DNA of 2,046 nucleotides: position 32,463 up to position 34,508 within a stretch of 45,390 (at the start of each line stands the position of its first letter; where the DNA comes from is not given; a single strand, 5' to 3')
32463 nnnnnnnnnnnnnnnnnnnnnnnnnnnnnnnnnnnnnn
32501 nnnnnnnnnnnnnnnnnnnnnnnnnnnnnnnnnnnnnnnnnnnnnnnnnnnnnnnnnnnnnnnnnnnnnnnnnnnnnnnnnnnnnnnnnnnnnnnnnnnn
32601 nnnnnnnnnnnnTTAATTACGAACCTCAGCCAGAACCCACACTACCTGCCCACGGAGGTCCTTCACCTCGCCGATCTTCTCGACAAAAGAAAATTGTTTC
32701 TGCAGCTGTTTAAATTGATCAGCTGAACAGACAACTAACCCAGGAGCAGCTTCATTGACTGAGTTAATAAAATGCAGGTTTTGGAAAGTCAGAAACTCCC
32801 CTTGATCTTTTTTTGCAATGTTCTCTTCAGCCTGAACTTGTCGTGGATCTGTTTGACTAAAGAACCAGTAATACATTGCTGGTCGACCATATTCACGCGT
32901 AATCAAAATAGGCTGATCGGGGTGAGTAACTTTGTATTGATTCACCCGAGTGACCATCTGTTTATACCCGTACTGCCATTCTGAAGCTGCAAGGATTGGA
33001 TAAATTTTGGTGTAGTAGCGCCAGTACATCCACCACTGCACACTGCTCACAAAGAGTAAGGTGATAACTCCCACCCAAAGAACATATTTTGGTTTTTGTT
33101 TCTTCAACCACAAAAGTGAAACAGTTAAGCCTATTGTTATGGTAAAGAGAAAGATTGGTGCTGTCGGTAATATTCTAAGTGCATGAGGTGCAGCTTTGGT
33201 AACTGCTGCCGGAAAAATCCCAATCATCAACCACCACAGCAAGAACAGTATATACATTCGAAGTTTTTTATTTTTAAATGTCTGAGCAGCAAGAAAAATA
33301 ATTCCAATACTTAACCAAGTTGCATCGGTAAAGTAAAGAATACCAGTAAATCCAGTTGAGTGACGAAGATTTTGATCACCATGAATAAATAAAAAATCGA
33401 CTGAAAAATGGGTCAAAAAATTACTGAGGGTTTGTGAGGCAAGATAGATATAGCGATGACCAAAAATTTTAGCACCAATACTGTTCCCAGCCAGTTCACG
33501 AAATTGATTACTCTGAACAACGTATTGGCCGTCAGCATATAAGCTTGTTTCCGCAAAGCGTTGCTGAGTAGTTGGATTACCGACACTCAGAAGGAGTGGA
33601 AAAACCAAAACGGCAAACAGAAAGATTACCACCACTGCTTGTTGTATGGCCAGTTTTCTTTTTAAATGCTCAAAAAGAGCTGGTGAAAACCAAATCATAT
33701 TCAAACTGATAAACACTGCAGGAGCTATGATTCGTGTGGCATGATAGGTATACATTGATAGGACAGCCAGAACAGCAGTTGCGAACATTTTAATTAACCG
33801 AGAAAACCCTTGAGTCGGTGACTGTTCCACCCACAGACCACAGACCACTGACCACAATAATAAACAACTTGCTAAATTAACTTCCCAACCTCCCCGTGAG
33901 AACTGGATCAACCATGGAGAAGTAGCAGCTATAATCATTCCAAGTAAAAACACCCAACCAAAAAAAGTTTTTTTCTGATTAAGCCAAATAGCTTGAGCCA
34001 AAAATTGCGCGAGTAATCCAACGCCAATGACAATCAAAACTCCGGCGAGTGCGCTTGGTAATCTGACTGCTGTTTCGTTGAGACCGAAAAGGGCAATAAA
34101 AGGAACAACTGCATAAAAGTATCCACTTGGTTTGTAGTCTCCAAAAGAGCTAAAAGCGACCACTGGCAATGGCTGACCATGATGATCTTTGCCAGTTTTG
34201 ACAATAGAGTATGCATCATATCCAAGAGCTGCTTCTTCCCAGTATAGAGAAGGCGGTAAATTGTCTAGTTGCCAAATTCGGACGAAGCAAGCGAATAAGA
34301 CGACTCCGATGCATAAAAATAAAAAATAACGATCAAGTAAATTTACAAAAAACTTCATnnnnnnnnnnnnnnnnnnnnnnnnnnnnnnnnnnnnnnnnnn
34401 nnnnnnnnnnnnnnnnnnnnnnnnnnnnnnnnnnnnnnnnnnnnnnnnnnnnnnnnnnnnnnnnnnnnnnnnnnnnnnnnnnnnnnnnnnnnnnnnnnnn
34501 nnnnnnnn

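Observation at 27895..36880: Near-tandem array of four ArnT-like paralogs sharing a private motif set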

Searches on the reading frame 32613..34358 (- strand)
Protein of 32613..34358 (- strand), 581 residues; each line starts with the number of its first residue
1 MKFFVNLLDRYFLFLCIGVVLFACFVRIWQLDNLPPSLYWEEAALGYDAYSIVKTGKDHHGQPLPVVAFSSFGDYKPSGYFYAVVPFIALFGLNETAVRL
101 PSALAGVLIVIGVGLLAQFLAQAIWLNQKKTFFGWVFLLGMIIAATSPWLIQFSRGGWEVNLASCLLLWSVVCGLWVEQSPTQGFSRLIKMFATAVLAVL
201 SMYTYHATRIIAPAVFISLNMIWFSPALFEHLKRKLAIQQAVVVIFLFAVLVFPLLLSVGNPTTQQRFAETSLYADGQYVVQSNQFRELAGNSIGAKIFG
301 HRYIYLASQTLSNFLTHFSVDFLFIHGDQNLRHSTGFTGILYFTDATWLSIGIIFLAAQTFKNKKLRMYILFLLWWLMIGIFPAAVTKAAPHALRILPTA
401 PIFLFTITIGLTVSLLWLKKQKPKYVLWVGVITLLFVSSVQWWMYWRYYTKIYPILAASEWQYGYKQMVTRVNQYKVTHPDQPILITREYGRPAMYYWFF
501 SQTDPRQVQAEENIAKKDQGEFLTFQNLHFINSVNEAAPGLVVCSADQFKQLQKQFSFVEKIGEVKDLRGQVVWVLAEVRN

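Call 4: search_protein_families(library=pfam, proteins=[window:32613-34358:-], max_evalue=0.01)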
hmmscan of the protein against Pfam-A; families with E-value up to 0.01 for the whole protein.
window:32613-34358:- (581 aa): 0 families

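Call 10: search_solved_structures(query=window:32613-34358:-, max_evalue=10, show_alignments=2)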
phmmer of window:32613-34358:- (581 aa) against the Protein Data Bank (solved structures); distinct sequences matched with E-value up to 10: 1.
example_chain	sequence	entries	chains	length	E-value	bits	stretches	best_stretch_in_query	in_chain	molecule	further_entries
1pjw_A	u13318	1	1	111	0.7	11.5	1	63-114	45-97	envelope protein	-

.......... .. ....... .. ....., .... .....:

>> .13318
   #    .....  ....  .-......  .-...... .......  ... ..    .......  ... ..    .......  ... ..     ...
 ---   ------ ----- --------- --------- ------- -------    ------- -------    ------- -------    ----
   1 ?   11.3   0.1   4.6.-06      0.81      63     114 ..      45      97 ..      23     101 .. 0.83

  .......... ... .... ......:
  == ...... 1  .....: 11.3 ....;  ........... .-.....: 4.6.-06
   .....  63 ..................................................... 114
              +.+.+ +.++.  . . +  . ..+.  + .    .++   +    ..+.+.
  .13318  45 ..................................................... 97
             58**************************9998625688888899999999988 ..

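Call 11: find_homologous_proteins(query=window:32613-34358:-, max_evalue=0.00001)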
Query window:32613-34358:- (581 aa): 2358 proteins with E <= 0.00001 among 8000 candidates; the best 120 are listed.
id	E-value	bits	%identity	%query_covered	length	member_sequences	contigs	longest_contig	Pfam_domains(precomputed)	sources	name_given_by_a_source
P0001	0.0e+0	1320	100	100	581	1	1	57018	-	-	-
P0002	1.3e-252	858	64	100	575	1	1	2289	-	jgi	jgi:hypothetical protein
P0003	4.1e-205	701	53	98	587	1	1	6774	-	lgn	-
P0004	4.8e-204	697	55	99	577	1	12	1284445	-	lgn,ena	-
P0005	5.6e-201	687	54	100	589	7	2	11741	-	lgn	-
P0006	1.4e-198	679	53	99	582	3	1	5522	-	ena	-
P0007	7.1e-196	670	53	100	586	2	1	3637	-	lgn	-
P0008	1.1e-194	666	54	99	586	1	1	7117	-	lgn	-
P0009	7.8e-192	657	52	99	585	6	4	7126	-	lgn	-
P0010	2.9e-190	652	54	98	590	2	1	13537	-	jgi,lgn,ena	-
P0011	5.3e-189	648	50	100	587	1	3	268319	-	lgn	-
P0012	6.4e-189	647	53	93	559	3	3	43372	-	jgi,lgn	-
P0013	6.0e-187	641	53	99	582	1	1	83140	-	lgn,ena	-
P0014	5.0e-185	634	54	97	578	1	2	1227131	PF13231.13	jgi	jgi:4-amino-4-deoxy-L-arabinose transferase-like glycosyltransferase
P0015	3.9e-176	605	51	97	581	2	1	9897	PF13231.13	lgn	-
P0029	1.0e-149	518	45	97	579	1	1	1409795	-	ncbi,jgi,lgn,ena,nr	ncbi:MAG TPA: hypothetical protein VD999_04725 [Vitreimonas sp.]|nr:hypothetical protein [Vitreimona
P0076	4.8e-138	479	43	99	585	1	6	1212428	-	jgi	jgi:hypothetical protein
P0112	7.4e-134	466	41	99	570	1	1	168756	-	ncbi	-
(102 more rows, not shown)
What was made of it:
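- JGI names homologs "ArnT-like" (call 11).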

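Call 13: search_solved_structures(query=A2, max_evalue=10, show_alignments=3)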
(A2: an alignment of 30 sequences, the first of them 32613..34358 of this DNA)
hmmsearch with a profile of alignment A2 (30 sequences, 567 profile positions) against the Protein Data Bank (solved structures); distinct sequences matched with E-value up to 10: 2.
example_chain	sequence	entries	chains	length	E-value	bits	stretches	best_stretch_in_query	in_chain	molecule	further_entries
25qp_A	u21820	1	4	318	0.37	12.4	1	180-277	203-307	Phospholipid phosphatase 3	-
6el2_A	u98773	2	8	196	1.5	10.4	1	426-490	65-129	Transcriptional regulator TetR family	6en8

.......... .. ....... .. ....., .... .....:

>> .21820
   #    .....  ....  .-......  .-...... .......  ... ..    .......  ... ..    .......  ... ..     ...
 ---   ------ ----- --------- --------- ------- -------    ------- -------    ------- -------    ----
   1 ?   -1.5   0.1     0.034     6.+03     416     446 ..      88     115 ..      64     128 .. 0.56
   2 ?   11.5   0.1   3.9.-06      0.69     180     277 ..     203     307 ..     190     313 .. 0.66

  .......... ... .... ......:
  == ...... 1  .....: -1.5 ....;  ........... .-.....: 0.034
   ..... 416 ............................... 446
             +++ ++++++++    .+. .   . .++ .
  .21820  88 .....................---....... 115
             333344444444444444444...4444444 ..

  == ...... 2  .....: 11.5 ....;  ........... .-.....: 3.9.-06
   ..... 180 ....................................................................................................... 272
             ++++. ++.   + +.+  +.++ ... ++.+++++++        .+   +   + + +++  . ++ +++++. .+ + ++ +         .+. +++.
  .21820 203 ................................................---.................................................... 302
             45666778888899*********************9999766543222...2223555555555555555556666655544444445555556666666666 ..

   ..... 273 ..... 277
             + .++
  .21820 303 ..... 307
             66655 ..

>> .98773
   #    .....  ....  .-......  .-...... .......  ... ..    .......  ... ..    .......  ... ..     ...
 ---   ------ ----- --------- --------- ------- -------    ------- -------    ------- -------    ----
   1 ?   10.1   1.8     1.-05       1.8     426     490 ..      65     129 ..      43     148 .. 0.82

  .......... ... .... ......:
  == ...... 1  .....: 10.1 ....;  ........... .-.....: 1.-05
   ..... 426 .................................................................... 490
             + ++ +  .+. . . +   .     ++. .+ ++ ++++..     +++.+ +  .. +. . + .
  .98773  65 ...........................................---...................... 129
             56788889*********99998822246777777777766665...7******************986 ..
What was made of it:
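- Tried and rejected: A single-sequence PDB search with m3 (call 10) and a profile of m3 orthologs (call 13) found nothing.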

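Call 15: find_related_loci(query=window:32613-34358:-, collection=genome_contigs, flank=10000)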
Query window:32613-34358:- (581 aa) in genome_contigs; peptide patterns used: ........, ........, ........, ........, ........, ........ (x = any residue, [..] = any of these).
21 stretches matched a pattern; 2 encode a relative of the query (tblastn E <= 1e-3); 2 distinct loci.
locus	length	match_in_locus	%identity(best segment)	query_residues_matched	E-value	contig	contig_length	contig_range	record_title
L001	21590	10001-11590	45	27-574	1e-144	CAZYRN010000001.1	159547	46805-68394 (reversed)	MAG TPA_asm: uncultured Pseudomonadales bacterium isolate SRP144015_co1_64 genome assembly, contig: NODE_48_length_15954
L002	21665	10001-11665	41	19-576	3e-134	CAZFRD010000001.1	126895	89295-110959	MAG TPA_asm: uncultured Pseudomonadales bacterium isolate SRP192515_co1_183 genome assembly, contig: NODE_69_length_1268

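Call 23: predict_structure(alignment_id=A2)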
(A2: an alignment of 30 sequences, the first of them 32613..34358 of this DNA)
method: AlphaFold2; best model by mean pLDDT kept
length: 581 residues; sequences in the alignment: 30
mean_pLDDT: 92.5   pTM: 0.92
mean pLDDT of the five models: 92.5, 92.3, 92.2, 90.3, 89.8
residues with pLDDT >= 90: 475; 70-90: 86; 50-70: 17; < 50: 3
segments of 3 or more residues with pLDDT < 50: 2-4
pLDDT, mean of each block of 10 residues (from residue 1): 60 96 98 94 94 93 77 77 96 98 98 98 94 97 98 94 98 92 82 97 94 96 90 88 94 87 69 81 92 91 92 96 95 93 96 97 94 97 92 96 98 94 86 94 97 95 95 96 94 93 96 87 93 96 97 96 96 96 82
secondary structure, 60 per line:
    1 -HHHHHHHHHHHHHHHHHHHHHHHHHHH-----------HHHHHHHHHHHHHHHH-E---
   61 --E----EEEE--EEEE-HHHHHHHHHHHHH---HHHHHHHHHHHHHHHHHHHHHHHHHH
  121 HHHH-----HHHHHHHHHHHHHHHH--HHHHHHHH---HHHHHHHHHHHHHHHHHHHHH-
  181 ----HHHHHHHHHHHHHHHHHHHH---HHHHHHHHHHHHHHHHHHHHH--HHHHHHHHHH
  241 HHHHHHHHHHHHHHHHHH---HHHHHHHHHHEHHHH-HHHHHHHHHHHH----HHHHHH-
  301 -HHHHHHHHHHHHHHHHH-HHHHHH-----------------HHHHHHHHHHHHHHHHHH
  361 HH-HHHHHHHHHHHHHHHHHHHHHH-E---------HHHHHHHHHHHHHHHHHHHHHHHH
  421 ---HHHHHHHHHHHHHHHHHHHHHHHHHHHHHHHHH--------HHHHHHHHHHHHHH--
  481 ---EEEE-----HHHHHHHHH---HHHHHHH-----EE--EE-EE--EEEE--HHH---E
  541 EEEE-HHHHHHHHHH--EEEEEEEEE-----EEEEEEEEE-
elements in order: H2-28 H40-55 E68-71 E74-77 H79-91 H95-124 H130-145 H148-155 H159-179 H185-204 H208-228 H231-258 H262-271 H273-276 H278-289 H294-299 H302-318 H320-325 H343-362 H364-385 H397-420 H424-456 H465-478 E484-487 H493-501 H505-511 E528-531 E540-544 H546-555 E558-566 E572-580
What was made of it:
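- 32613..34358 (-): m3: GT-C paralog, 581 aa, OG_m3. The AlphaFold model shows 11 TM helices plus an alpha/beta C-terminal domain (residues 460-581). Calls 11, 23 (pLDDT 92.5, pTM 0.92), 26 (ArnT, E 6.5e-9), 47, 56.
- On ArnT / GT83: The m3 model has 11 TM helices (call 23).
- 11 rather than 13 TM helices (call 23).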

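Call 25: search_protein_families(library=ncbifam, proteins=[window:32613-34358:-], max_evalue=0.01)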
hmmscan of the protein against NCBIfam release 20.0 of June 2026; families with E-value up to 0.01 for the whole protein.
window:32613-34358:- (581 aa): 0 families

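Call 26: fold_search(model_id=the predicted structure, library=pdb)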
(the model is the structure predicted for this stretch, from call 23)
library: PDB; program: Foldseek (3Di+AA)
matches with E <= 10: 244; with E <= 0.001: 12
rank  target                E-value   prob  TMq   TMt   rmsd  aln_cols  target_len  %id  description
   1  5ezm                  6.5e-09  1.00  0.44  0.47  14.1       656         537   12  Crystal Structure of ArnT from Cupriavidus metallidurans in the apo state (released 2016-02-17)
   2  5f15                  2.6e-08  1.00  0.49  0.52  14.6       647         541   12  Crystal Structure of ArnT from Cupriavidus metallidurans bound to Undecaprenyl phosphate (released 2016-02-17)
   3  7e9s_A                3.1e-06  1.00  0.47  0.33  12.9       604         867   13  Archaeal oligosaccharyltransferase AglB from Archaeoglobus fulgidus in complex with an inhibitory peptide and a dolich (released 2021-09-08)
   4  3wak                  6.3e-06  1.00  0.46  0.33  13.3       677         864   13  Crystal structure of the Archaeoglobus fulgidus oligosaccharyltransferase (O29867_ARCFU) in the apo form (released 2013-10-30)
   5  3waj                  9.3e-06  1.00  0.45  0.35  13.8       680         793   12  Crystal structure of the Archaeoglobus fulgidus oligosaccharyltransferase (O29867_ARCFU) complex with Zn and sulfate (released 2013-10-30)
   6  5gmy_A                1.2e-05  1.00  0.50  0.36  12.8       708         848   13  Crystal structure of the Archaeoglobus fulgidus oligosaccharyltransferase (O29867_ARCFU) tethered with an acceptor pep (released 2017-02-01)
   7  6ftg_5                7.0e-05  1.00  0.48  0.44  13.1       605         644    9  Subtomogram average of OST-containing ribosome-translocon complexes from canine rough microsomal membranes (released 2018-03-21)
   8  9i5k_A                1.9e-04  1.00  0.47  0.54  12.2       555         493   13  Structure of the Chaetomium thermophilum Pmt4 homodimer (C2 symmetry) (released 2025-12-24)
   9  9e61_A                2.5e-04  1.00  0.32  0.26   4.3       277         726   13  Cryo-EM structure of Saccharomyces cerevisiae Pmt4 apo form (released 2025-10-15)
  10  9e6i_B                2.6e-04  1.00  0.32  0.26   4.4       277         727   13  Cryo-EM structure of Saccharomyces cerevisiae Pmt4-Ccw5 complex (released 2025-10-15)
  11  9e61_B                2.7e-04  1.00  0.32  0.26   4.4       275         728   13  Cryo-EM structure of Saccharomyces cerevisiae Pmt4 apo form (released 2025-10-15)
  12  9s6t_A                3.4e-04  1.00  0.50  0.59   9.8       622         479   10  Ternary cryo-EM structure of chicken ALG12 with Dol25-PP-GlcNAc2Man7, Dol25-P-Man, and Fab (released 2026-03-18)
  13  6p25_A                1.6e-03  1.00  0.30  0.25   4.6       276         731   13  Structure of S. cerevisiae protein O-mannosyltransferase Pmt1-Pmt2 complex bound to the sugar donor and a peptide acce (released 2019-07-10)
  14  9i5l_A                1.6e-03  1.00  0.30  0.25   5.4       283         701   12  Structure of the Chaetomium thermophilum Pmt4 homodimer (C1 symmetry) (released 2025-12-24)
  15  6p25_B                2.7e-03  1.00  0.33  0.28   4.0       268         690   15  Structure of S. cerevisiae protein O-mannosyltransferase Pmt1-Pmt2 complex bound to the sugar donor and a peptide acce (released 2019-07-10)
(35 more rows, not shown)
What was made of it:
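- Pmt4 and Pmt1/2 are among the Foldseek hits (call 26). ArnT and OST match better than the PMTs do (call 26). AglB and STT3 are the second-best fold matches (call 26).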

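Call 39: find_encoding_contigs(protein=P0004, flank=10000, max_places=2)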
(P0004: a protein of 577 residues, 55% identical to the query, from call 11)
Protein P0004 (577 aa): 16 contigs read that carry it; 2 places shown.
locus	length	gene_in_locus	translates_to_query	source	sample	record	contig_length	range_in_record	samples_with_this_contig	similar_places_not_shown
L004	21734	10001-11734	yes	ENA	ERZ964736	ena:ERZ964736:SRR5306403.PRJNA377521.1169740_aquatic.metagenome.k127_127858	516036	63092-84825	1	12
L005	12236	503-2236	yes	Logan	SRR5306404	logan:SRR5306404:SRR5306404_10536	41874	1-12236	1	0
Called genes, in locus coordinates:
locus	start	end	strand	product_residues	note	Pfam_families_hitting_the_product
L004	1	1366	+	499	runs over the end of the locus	PF01943:Polysacc_synt, PF13440:Polysacc_synt_3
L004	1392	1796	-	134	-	PF18920:DUF5671 (faint)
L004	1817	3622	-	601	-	-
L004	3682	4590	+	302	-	PF00535:Glycos_transf_2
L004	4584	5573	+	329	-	PF13641:Glyco_tranf_2_3, PF00535:Glycos_transf_2, PF13632:Glyco_trans_2_3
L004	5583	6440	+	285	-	PF00535:Glycos_transf_2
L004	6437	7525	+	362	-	PF00534:Glycos_transf_1, PF13692:Glyco_trans_1_4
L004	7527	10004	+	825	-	PF00535:Glycos_transf_2, PF13641:Glyco_tranf_2_3, PF13632:Glyco_trans_2_3 (weak)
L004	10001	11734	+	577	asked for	-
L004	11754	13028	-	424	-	-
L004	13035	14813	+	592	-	-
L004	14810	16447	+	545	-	PF13231:PMT_2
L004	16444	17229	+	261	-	PF00535:Glycos_transf_2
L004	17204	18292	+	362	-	PF13439:Glyco_transf_4 (weak), PF00534:Glycos_transf_1, PF13692:Glyco_trans_1_4, PF20706:GT4-conflict (weak)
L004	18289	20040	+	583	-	-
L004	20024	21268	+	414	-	-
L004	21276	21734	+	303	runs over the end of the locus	PF01073:3Beta_HSD, PF01370:Epimerase, PF02719:Polysacc_synt_2, PF04321:RmlD_sub_bind, PF13460:NAD_binding_10, PF16363:GDP_Man_Dehyd, PF07993:NAD_binding_4 (weak)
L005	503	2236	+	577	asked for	-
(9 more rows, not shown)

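Call 40: find_encoding_contigs(protein=P0029, flank=10000, max_places=2)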
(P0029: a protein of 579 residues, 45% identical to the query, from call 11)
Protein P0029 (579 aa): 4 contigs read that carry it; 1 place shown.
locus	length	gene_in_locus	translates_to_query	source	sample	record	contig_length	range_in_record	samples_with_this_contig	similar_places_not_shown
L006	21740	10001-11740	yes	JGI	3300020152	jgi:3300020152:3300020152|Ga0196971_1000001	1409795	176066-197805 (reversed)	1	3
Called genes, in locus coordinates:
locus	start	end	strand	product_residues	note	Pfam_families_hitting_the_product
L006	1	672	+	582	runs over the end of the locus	PF13231:PMT_2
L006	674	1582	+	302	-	PF00535:Glycos_transf_2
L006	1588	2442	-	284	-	-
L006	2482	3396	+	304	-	PF00535:Glycos_transf_2, PF13641:Glyco_tranf_2_3, PF13632:Glyco_trans_2_3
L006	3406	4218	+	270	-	PF00535:Glycos_transf_2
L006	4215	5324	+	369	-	PF00534:Glycos_transf_1, PF13692:Glyco_trans_1_4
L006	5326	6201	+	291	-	PF00535:Glycos_transf_2, PF13641:Glyco_tranf_2_3, PF00535:Glycos_transf_2, PF13632:Glyco_trans_2_3 (weak)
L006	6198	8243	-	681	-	-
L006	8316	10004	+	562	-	-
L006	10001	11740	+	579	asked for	-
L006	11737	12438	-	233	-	PF01209:Ubie_methyltran, PF13489:Methyltransf_23, PF13649:Methyltransf_25, PF13847:Methyltransf_31, PF08241:Methyltransf_11, PF08242:Methyltransf_12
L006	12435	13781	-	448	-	-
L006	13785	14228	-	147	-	PF00578:AhpC-TSA, PF08534:Redoxin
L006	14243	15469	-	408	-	PF01551:Peptidase_M23 (faint)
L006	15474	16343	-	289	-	PF18075:FtsX_ECD, PF02687:FtsX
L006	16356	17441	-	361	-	PF00005:ABC_tran, PF13304:AAA_21 (faint)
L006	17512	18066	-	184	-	-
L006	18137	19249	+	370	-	PF03462:PCRF, PF00472:RF-1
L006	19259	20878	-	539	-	PF13196:DUF4012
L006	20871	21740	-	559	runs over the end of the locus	-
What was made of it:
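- In L006 only m4 and m3 are adjacent (call 40), so the quartet is not universal.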

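Call 41: find_encoding_contigs(protein=P0076, flank=10000, max_places=1)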
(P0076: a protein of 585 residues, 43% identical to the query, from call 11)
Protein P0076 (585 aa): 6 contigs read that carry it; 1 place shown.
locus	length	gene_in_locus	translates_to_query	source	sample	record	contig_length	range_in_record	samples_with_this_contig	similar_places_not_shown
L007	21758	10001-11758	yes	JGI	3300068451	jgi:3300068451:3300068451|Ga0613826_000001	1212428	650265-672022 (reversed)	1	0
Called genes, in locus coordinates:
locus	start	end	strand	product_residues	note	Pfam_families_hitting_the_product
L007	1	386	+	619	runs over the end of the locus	PF10131:PTPS_related (weak)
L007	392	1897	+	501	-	PF01943:Polysacc_synt, PF13440:Polysacc_synt_3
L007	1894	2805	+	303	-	PF00535:Glycos_transf_2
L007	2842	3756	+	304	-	PF00535:Glycos_transf_2, PF13641:Glyco_tranf_2_3, PF13632:Glyco_trans_2_3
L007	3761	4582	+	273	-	PF00535:Glycos_transf_2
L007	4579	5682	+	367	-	PF00534:Glycos_transf_1, PF13692:Glyco_trans_1_4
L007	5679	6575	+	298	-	PF00535:Glycos_transf_2, PF13641:Glyco_tranf_2_3, PF13632:Glyco_trans_2_3 (weak)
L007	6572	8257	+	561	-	-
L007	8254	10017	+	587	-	-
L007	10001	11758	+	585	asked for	-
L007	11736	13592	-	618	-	-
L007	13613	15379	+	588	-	PF13231:PMT_2 (weak)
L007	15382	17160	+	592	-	PF13231:PMT_2 (faint)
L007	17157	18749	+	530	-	-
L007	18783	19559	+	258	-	PF00535:Glycos_transf_2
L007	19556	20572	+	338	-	PF13439:Glyco_transf_4, PF20706:GT4-conflict, PF00534:Glycos_transf_1, PF13692:Glyco_trans_1_4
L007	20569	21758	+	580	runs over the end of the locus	-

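Call 42: find_encoding_contigs(protein=P0014, flank=10000, max_places=1)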
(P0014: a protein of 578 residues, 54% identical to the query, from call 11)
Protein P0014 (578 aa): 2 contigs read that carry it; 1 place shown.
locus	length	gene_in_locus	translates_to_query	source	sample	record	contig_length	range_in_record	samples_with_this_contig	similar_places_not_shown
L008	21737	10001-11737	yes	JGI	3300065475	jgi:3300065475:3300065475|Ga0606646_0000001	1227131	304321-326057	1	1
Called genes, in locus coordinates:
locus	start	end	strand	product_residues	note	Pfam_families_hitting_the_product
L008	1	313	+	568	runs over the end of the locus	-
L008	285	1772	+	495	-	PF01943:Polysacc_synt, PF13440:Polysacc_synt_3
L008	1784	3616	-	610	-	-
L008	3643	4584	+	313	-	PF00535:Glycos_transf_2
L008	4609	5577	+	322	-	PF00535:Glycos_transf_2, PF13641:Glyco_tranf_2_3, PF13632:Glyco_trans_2_3 (weak)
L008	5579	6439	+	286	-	PF00535:Glycos_transf_2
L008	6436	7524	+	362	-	PF00534:Glycos_transf_1, PF13692:Glyco_trans_1_4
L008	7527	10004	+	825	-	PF00535:Glycos_transf_2, PF13641:Glyco_tranf_2_3, PF13632:Glyco_trans_2_3 (weak)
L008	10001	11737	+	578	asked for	PF13231:PMT_2 (weak)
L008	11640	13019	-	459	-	-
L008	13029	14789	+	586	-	-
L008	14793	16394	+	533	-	PF13231:PMT_2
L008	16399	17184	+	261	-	PF00535:Glycos_transf_2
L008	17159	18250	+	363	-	PF13439:Glyco_transf_4 (weak), PF00534:Glycos_transf_1, PF13692:Glyco_trans_1_4, PF20706:GT4-conflict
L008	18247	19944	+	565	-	-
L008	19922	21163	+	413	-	-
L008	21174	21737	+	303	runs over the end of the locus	PF01073:3Beta_HSD, PF01370:Epimerase, PF04321:RmlD_sub_bind, PF05368:NmrA, PF13460:NAD_binding_10, PF16363:GDP_Man_Dehyd, PF02719:Polysacc_synt_2, PF07993:NAD_binding_4 (weak)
